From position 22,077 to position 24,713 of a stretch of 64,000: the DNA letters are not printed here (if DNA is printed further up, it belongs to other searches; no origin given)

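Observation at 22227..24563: Truncated or split methionine synthase with a non-canonical insert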

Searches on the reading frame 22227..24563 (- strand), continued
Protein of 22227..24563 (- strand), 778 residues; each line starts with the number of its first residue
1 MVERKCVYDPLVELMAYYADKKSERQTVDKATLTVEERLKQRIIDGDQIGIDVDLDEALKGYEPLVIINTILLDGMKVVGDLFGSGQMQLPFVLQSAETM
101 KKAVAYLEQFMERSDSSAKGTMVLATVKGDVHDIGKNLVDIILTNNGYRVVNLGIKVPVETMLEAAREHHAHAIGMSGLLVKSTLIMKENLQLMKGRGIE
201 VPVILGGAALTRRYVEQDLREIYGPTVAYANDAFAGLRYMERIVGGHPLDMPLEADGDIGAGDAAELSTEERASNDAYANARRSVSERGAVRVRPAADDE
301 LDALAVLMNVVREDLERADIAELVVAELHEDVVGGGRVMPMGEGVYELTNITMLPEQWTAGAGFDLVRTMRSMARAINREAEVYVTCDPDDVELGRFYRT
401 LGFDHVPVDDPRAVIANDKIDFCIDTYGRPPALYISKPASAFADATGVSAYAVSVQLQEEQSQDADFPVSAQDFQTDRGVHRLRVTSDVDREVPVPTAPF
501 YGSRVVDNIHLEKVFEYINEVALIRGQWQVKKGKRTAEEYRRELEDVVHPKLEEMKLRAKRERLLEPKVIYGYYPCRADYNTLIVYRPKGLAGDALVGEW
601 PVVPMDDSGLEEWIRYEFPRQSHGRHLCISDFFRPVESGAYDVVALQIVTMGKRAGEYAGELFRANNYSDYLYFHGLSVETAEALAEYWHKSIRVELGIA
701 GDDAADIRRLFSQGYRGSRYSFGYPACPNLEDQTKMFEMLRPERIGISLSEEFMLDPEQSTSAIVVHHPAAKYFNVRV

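Call 22: find_related_loci(query=window:22227-24563:-, collection=genome_contigs, flank=10000)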
Query window:22227-24563:- (778 aa) in genome_contigs; peptide patterns used: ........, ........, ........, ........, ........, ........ (x = any residue, [..] = any of these).
116 stretches matched a pattern; 51 encode a relative of the query (tblastn E <= 1e-3); 51 distinct loci.
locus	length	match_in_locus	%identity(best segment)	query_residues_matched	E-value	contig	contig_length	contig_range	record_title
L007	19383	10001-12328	79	1-777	0e+0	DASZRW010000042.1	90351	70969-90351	MAG TPA_asm: Candidatus Kapaibacterium sp. isolate SMAG_U6034 k141_715872, whole genome shotgun sequence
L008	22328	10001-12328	78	1-777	0e+0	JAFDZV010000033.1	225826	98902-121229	MAG: Bacteroidetes bacterium isolate SZAS-92 BACT-TMP-15__33__length-225826, whole genome shotgun sequence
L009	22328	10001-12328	79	1-777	0e+0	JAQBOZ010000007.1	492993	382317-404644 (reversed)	MAG: Chlorobiota bacterium isolate RYN_334 scaffold_6775954, whole genome shotgun sequence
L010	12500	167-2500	77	1-777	0e+0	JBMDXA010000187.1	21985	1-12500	MAG: Candidatus Kapaibacteriota bacterium isolate FBaNitRs1_5 FBaNitRs1_contig187, whole genome shotgun sequence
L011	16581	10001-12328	78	1-777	0e+0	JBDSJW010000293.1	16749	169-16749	MAG: Candidatus Kapaibacterium sp. isolate cluster1_bin.331 k127_5859263, whole genome shotgun sequence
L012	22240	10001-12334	76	1-777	0e+0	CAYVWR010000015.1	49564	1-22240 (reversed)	MAG TPA_asm: uncultured Alphaproteobacteria bacterium isolate SRP344714_co2_242 genome assembly, contig: NODE_1622_lengt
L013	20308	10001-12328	72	1-777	0e+0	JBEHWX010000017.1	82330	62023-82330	MAG: Bacteroidota bacterium isolate ES1.bin.100 NODE_304_length_82330_cov_8.169875, whole genome shotgun sequence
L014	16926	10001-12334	71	1-776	0e+0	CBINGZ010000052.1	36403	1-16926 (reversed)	MAG TPA_asm: uncultured bacterium isolate SRR16817054_binner12_Refined_41 genome assembly, contig: ERZ27394105.299, whol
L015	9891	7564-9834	67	1-777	0e+0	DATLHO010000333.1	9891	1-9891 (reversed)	MAG TPA_asm: Candidatus Kapaibacterium sp. isolate SMAG_U13642 k141_3644136, whole genome shotgun sequence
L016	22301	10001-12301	64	1-775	0e+0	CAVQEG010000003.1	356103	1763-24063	MAG: Chlorobiota bacterium isolate MFD02416.bin.1.81 genome assembly, contig: contig_81521, whole genome shotgun sequenc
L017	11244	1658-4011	76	1-777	0e+0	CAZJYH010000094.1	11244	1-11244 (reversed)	MAG TPA_asm: uncultured Alphaproteobacteria bacterium isolate SRP342105_co1_110 genome assembly, contig: NODE_7936_lengt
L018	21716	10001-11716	62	3-777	2e-125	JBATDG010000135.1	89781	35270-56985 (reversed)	MAG: Bacteroidota bacterium isolate MFD10475_ilm_asm_bin42 k127_229280, whole genome shotgun sequence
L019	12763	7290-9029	61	4-777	2e-118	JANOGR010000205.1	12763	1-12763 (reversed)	MAG: Ignavibacteriales bacterium isolate SOY_64_metabat_134 SOY_64_k141_857788, whole genome shotgun sequence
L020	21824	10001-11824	51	5-777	8e-118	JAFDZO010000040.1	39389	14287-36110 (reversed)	MAG: Bacteroidetes bacterium isolate SZAS-86 BACT-TMP-12__40__length-39389, whole genome shotgun sequence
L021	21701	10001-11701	59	5-777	1e-117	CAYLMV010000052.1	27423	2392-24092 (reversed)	MAG TPA_asm: uncultured Chitinophagaceae bacterium isolate binchicken_co50_279 genome assembly, contig: NODE_1813_length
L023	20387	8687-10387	59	5-777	2e-115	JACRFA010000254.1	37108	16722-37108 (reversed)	MAG: Ignavibacteriae bacterium isolate NC_groundwater_1713_Pr3_B-0.1um_53_10 SR-2_scaffold_141_3484330, whole genome sho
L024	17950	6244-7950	60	5-777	4e-115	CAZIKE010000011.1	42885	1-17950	MAG TPA_asm: uncultured Chitinophagales bacterium isolate SRP290908_co1_392 genome assembly, contig: NODE_970_length_428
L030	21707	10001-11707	73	5-776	7e-113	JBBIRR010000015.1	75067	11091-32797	MAG: Ignavibacteriales bacterium isolate ETS170220_bin_354 NODE_228_length_75067_cov_5.78664, whole genome shotgun seque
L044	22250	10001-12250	56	3-777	3e-109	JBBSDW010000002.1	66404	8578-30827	MAG: Candidatus Kapaibacterium sp. isolate LS1_sbin.25 LS1_sbin.25_K_1134949_L_66404_cov_13.4465, whole genome shotgun s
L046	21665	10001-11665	73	4-776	3e-108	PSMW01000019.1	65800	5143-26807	MAG: Ignavibacteria bacterium isolate ERB_28_1 NODE_63_length_65800_cov_4.924907, whole genome shotgun sequence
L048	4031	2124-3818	57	4-777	2e-106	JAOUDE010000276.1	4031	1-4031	MAG: Ignavibacteria bacterium isolate 4_1_Jan_SF_Bin14 4_1_Jan_SF_Bin14_scaffold_12598_c1, whole genome shotgun sequence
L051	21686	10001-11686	58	4-777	2e-108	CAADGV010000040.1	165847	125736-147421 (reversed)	uncultured Chlorobi bacterium isolate CHB1.fa.gz genome assembly, contig: k127_447632, whole genome shotgun sequence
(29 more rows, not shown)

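Call 36: search_protein_families(library=pfam, proteins=[P0054, P0066, P0085, P0089, L044:10001-12250:+, P0042, P0049, P0057, P0076, P0064], max_evalue=0.01)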
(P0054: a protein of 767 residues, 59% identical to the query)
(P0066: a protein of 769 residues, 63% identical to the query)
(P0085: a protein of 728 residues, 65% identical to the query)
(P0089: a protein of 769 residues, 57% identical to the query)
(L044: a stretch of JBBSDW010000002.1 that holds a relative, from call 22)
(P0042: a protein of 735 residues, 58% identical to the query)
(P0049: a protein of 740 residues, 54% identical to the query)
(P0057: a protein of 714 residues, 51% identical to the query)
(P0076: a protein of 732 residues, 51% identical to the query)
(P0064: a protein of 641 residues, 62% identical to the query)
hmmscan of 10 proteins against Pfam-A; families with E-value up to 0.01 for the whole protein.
P0054 (767 aa): 6 families
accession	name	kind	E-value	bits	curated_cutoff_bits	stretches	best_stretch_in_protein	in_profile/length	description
PF02965.22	Met_synt_B12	-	3.7e-38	132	25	1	530-765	33-257/273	Vitamin B12 dependent methionine synthase, activation domain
PF02607.22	B12-binding_2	-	3.9e-21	75.5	23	1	42-114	2-74/74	B12 binding domain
PF02310.24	B12-binding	-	6.3e-20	71.7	32.1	1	127-243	2-120/121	B12 binding domain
PF11716.13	MDMPI_N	-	9.6e-09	36.5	24.2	1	272-375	3-109/140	Mycothiol maleylpyruvate isomerase N-terminal domain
PF12867.12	DinB_2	-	1.2e-08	35.8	24.8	1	271-395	3-124/128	DinB superfamily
PF08020.16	DUF1706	-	0.00013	22.4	24.2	1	266-402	10-164/166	Protein of unknown function (DUF1706)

P0066 (769 aa): 6 families
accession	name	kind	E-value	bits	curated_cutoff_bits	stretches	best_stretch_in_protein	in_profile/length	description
PF02965.22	Met_synt_B12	-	1.3e-36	126.8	25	1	504-768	3-257/273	Vitamin B12 dependent methionine synthase, activation domain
PF02607.22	B12-binding_2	-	1.9e-22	79.6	23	1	40-112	2-74/74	B12 binding domain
PF02310.24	B12-binding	-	6.8e-19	68.3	32.1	1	126-239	3-118/121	B12 binding domain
PF08020.16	DUF1706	-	1.6e-06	28.6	24.2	1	264-412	6-164/166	Protein of unknown function (DUF1706)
PF12867.12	DinB_2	-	0.0049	17.7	24.8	0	276-387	6-101/128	DinB superfamily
PF05163.17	DinB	-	0.0065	16.9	23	0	274-373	14-95/165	DinB family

P0085 (728 aa): 6 families
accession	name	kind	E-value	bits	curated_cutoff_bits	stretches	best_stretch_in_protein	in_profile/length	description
PF02965.22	Met_synt_B12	-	1.1e-38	133.7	25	1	497-727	38-257/273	Vitamin B12 dependent methionine synthase, activation domain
PF02607.22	B12-binding_2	-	2.2e-22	79.5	23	1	39-112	1-74/74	B12 binding domain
PF02310.24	B12-binding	-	1.5e-17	64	32.1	1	125-232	2-116/121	B12 binding domain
PF12867.12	DinB_2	-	3.2e-06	28.1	24.8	1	271-381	3-97/128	DinB superfamily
PF08020.16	DUF1706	-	0.00024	21.5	24.2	1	262-410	6-164/166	Protein of unknown function (DUF1706)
PF11716.13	MDMPI_N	-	0.0028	18.8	24.2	1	271-372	2-101/140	Mycothiol maleylpyruvate isomerase N-terminal domain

P0089 (769 aa): 5 families
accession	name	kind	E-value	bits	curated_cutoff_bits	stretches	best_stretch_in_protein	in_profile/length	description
PF02965.22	Met_synt_B12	-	4.2e-37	128.5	25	1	504-768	3-257/273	Vitamin B12 dependent methionine synthase, activation domain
PF02607.22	B12-binding_2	-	1.6e-21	76.7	23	1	40-112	2-74/74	B12 binding domain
PF02310.24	B12-binding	-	4.2e-19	69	32.1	1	126-228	3-107/121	B12 binding domain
PF12867.12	DinB_2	-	0.00016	22.5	24.8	1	276-388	6-102/128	DinB superfamily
PF05163.17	DinB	-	0.0037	17.7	23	1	272-322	12-62/165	DinB family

L044:10001-12250:+ (750 aa): 6 families
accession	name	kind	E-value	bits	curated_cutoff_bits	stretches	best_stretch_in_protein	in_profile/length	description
PF02965.22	Met_synt_B12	-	2.4e-33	116.2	25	1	481-749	2-257/273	Vitamin B12 dependent methionine synthase, activation domain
PF02607.22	B12-binding_2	-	1.5e-20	73.6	23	1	35-107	2-74/74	B12 binding domain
PF02310.24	B12-binding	-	4.4e-18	65.7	32.1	1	122-236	3-119/121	B12 binding domain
PF12867.12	DinB_2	-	1.1e-12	49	24.8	1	272-405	3-126/128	DinB superfamily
PF08020.16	DUF1706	-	1.1e-08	35.6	24.2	1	260-410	3-164/166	Protein of unknown function (DUF1706)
PF11716.13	MDMPI_N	-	4.2e-07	31.2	24.2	1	274-382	4-112/140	Mycothiol maleylpyruvate isomerase N-terminal domain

P0042 (735 aa): 3 families
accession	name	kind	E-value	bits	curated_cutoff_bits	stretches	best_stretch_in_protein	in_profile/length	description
PF02965.22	Met_synt_B12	-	4.9e-34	118.5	25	1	516-735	51-257/273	Vitamin B12 dependent methionine synthase, activation domain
PF02607.22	B12-binding_2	-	5.3e-22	78.2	23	1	35-108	1-74/74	B12 binding domain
PF02310.24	B12-binding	-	5.7e-20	71.8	32.1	1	121-237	2-120/121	B12 binding domain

P0049 (740 aa): 3 families
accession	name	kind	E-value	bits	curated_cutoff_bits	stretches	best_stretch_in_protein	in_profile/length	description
PF02965.22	Met_synt_B12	-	5.5e-35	121.6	25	1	473-740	2-257/273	Vitamin B12 dependent methionine synthase, activation domain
PF02607.22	B12-binding_2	-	4.9e-22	78.3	23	1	33-106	1-74/74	B12 binding domain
PF02310.24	B12-binding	-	6.8e-19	68.3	32.1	1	120-235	3-120/121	B12 binding domain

P0057 (714 aa): 4 families
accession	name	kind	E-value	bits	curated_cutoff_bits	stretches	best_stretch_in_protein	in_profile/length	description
PF02965.22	Met_synt_B12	-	5.4e-34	118.3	25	1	471-713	31-257/273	Vitamin B12 dependent methionine synthase, activation domain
PF02607.22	B12-binding_2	-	1.5e-21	76.8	23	1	35-108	1-74/74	B12 binding domain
PF02310.24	B12-binding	-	2.4e-19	69.8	32.1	1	121-234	2-117/121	B12 binding domain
PF13420.13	Acetyltransf_4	-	0.0032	17.9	24.3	1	295-377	45-135/155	Acetyltransferase (GNAT) domain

P0076 (732 aa): 3 families
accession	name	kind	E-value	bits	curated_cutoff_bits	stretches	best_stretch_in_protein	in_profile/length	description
PF02965.22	Met_synt_B12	-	9.9e-33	114.2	25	1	513-732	52-257/273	Vitamin B12 dependent methionine synthase, activation domain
PF02607.22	B12-binding_2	-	1.2e-22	80.3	23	1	47-120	1-74/74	B12 binding domain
PF02310.24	B12-binding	-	2.5e-17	63.2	32.1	1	133-249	2-120/121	B12 binding domain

P0064 (641 aa): 3 families
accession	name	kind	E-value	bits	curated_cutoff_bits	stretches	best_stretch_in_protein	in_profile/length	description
PF02965.22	Met_synt_B12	-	2.6e-37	129.2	25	1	422-640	50-257/273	Vitamin B12 dependent methionine synthase, activation domain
PF02607.22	B12-binding_2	-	3e-22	79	23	1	40-112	2-74/74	B12 binding domain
PF02310.24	B12-binding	-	1.2e-18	67.5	32.1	1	125-216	2-95/121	B12 binding domain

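Call 66: predict_structure(alignment_id=A4)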
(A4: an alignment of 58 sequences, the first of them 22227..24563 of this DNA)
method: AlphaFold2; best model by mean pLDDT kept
length: 778 residues; sequences in the alignment: 58
mean_pLDDT: 84.0   pTM: 0.48
mean pLDDT of the five models: 84.0, 81.2, 80.8, 78.2, 77.5
residues with pLDDT >= 90: 431; 70-90: 215; 50-70: 69; < 50: 63
segments of 3 or more residues with pLDDT < 50: 1-5, 20-25, 256-288, 443-454
pLDDT, mean of each block of 10 residues (from residue 1): 56 70 52 91 91 96 85 80 69 78 86 69 78 70 82 87 92 86 81 89 85 84 88 84 89 51 38 44 43 94 96 95 94 97 96 90 94 92 97 94 96 95 96 93 48 49 54 69 79 92 97 93 88 91 95 96 97 97 97 92 93 95 84 94 97 95 93 95 95 93 68 77 85 95 96 91 93 69
secondary structure, 60 per line:
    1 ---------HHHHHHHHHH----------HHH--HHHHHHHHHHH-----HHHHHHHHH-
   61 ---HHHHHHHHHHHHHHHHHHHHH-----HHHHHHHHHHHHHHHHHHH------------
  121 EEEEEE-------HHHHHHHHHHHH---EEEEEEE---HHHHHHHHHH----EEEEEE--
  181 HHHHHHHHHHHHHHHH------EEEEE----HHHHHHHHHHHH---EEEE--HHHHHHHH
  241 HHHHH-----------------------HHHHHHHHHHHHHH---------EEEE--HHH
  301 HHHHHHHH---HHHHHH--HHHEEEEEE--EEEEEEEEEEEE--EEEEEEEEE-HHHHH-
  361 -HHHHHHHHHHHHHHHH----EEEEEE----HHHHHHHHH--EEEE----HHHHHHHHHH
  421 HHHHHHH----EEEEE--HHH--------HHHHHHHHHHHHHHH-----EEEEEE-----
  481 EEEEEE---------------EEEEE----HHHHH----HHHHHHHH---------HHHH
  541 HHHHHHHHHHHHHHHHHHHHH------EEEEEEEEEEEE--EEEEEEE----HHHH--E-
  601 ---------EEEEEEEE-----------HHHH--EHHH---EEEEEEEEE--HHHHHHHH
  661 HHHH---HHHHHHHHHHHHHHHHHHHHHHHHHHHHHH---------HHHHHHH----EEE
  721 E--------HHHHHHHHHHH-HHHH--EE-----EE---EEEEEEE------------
elements in order (helices of 4 or more, strands of 3 or more residues): H10-19 H35-45 H51-59 H64-84 H90-108 E121-126 H134-145 E149-155 H159-168 E173-178 H181-196 E203-207 H212-223 E227-230 H233-245 H269-282 E292-295 H298-308 H312-317 E323-328 E331-342 E345-353 H355-359 H362-377 E382-387 H392-400 E403-406 H411-427 E432-436 H450-464 E470-475 E481-486 E502-506 H511-515 H520-527 H537-561 E568-579 E582-588 H593-596 E610-617 H629-632 E642-650 H653-664 H668-697 H707-713 E718-721 H730-740 H742-745 E760-766

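Call 67: find_encoding_contigs(protein=P0042, flank=10000, max_places=2)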
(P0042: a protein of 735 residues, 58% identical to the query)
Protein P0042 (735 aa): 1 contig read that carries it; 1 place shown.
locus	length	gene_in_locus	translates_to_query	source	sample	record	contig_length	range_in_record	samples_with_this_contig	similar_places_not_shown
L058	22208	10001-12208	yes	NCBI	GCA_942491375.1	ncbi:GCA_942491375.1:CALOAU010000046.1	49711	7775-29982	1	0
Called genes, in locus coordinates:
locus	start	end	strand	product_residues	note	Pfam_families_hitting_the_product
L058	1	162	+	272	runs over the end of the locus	-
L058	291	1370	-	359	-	PF01380:SIS (weak), PF10432:bact-PGI_C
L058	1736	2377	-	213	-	PF22175:Ogg-HhH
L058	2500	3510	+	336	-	PF07470:Glyco_hydro_88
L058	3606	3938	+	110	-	PF05015:HigB-like_toxin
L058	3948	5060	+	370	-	PF01381:HTH_3, PF06114:Peptidase_M78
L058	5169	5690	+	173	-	PF06155:GBBH-like_N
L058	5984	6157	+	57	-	-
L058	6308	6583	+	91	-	PF01197:Ribosomal_L31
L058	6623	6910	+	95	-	PF01084:Ribosomal_S18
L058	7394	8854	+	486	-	PF00749:tRNA-synt_1c, PF19269:Anticodon_2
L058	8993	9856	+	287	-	PF08501:Shikimate_dh_N (weak), PF01488:Shikimate_DH (weak), PF03435:Sacchrp_dh_NADP (faint)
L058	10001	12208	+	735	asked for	PF02607:B12-binding_2, PF02310:B12-binding, PF02965:Met_synt_B12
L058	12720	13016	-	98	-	PF00190:Cupin_1 (weak), PF07883:Cupin_2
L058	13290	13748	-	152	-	PF13527:Acetyltransf_9 (faint), PF00583:Acetyltransf_1, PF13673:Acetyltransf_10, PF13508:Acetyltransf_7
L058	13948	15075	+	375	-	PF21016:RlmN_N, PF04055:Radical_SAM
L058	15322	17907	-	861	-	PF00133:tRNA-synt_1, PF01406:tRNA-synt_1e (faint), PF09334:tRNA-synt_1g, PF13603:tRNA-synt_1_2, PF00133:tRNA-synt_1, PF08264:Anticodon_1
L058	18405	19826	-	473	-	PF00474:SSF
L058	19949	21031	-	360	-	PF01168:Ala_racemase_N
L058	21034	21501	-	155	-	PF00583:Acetyltransf_1, PF13673:Acetyltransf_10, PF13508:Acetyltransf_7, PF08445:FR47 (weak)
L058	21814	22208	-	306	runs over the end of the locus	PF01569:PAP2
